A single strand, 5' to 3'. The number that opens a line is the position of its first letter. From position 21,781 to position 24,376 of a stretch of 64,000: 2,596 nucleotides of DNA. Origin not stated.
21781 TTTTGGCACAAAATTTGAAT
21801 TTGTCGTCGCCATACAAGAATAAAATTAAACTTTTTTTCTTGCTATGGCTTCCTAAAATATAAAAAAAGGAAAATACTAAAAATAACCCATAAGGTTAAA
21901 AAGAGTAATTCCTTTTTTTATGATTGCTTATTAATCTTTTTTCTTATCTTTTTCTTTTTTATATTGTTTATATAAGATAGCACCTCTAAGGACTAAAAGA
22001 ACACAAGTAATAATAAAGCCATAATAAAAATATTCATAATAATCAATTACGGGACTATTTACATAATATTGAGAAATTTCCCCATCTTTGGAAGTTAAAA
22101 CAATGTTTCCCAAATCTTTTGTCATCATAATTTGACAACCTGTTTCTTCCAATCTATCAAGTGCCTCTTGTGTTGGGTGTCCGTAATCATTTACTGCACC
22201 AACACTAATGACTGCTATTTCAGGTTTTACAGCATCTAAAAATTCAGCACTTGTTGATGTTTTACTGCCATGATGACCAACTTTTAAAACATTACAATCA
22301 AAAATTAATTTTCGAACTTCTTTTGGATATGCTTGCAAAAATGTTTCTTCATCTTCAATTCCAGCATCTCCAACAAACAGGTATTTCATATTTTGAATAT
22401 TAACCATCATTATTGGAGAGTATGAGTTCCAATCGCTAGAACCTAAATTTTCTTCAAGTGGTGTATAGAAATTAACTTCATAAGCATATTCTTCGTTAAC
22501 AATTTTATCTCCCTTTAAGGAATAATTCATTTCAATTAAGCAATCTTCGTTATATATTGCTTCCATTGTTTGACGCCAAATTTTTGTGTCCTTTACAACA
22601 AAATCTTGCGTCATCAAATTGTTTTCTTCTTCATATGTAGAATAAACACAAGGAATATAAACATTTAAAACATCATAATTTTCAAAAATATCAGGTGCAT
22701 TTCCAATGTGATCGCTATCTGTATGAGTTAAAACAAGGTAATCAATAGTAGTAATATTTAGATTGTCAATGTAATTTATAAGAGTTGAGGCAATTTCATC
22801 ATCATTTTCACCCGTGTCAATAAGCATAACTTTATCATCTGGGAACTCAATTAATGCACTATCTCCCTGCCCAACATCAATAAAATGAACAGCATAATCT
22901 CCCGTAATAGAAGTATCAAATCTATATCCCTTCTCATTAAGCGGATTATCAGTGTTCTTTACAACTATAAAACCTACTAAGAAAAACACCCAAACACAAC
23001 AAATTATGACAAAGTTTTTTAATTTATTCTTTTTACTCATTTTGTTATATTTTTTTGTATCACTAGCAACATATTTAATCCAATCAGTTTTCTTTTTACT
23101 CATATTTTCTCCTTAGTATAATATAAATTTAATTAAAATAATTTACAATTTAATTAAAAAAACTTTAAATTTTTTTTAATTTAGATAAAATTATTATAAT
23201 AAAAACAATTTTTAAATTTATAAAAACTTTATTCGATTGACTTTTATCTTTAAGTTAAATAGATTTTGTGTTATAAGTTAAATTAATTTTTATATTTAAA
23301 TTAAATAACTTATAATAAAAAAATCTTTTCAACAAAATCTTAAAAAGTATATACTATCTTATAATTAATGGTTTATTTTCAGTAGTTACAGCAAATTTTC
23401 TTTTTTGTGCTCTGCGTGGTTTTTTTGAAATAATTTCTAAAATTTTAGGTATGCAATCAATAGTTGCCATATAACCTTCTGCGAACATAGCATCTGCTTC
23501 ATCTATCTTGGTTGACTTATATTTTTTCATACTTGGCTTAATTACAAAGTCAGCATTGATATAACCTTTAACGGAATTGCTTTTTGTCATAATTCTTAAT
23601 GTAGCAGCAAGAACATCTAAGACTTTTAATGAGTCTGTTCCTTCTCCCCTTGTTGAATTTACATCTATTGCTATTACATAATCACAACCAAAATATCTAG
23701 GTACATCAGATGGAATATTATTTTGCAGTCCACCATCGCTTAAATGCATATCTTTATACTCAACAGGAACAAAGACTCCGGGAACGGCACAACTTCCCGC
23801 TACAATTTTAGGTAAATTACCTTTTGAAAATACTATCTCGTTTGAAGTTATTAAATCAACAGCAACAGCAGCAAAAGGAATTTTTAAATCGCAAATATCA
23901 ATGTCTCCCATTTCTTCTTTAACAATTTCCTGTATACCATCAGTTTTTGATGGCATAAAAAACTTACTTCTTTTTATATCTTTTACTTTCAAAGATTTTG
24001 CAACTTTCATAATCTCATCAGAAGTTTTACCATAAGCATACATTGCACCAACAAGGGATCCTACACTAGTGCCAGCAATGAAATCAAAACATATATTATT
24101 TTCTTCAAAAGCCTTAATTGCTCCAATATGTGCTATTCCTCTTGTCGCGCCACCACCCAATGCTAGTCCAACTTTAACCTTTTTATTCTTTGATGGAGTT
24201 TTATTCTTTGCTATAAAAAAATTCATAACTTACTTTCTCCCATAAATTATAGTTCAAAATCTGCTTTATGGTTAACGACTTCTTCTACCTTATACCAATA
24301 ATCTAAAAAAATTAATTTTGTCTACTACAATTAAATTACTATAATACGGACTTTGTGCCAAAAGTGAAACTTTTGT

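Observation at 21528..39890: Six intergenic copies of a 92-114 nt element that folds into a gap-free four-way junction, with compensatory stem changes between copies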

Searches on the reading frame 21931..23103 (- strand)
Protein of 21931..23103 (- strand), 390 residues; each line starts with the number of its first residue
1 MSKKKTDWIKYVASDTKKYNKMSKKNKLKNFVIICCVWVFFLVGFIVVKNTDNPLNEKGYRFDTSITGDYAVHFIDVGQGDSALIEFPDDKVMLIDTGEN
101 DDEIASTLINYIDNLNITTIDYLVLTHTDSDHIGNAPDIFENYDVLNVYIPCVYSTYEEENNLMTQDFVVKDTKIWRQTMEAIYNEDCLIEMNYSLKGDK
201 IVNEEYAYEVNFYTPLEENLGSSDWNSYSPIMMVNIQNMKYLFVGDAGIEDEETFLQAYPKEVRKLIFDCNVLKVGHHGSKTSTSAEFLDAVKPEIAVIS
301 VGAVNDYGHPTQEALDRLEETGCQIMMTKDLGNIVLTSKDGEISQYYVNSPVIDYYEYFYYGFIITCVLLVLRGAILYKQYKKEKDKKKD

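Call 15: search_protein_families(library=pfam, proteins=[window:21931-23103:-])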
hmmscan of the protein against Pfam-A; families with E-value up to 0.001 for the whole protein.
window:21931-23103:- (390 aa): 2 families
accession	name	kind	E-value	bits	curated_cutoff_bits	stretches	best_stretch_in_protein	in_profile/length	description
PF00753.33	Lactamase_B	-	1.9e-18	67.5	22.7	1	76-150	2-74/196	Metallo-beta-lactamase superfamily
PF16661.11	Lactamase_B_6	-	0.00035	20.4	27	1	89-157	5-73/193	Metallo-beta-lactamase superfamily domain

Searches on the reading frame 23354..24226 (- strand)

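Call 15: search_protein_families(library=pfam, proteins=[window:23354-24226:-])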
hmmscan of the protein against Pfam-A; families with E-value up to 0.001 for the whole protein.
window:23354-24226:- (290 aa): 1 family
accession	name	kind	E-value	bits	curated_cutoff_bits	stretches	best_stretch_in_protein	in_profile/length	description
PF01734.28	Patatin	-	1.1e-28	101.2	27.7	1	21-172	1-186/191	Patatin-like phospholipase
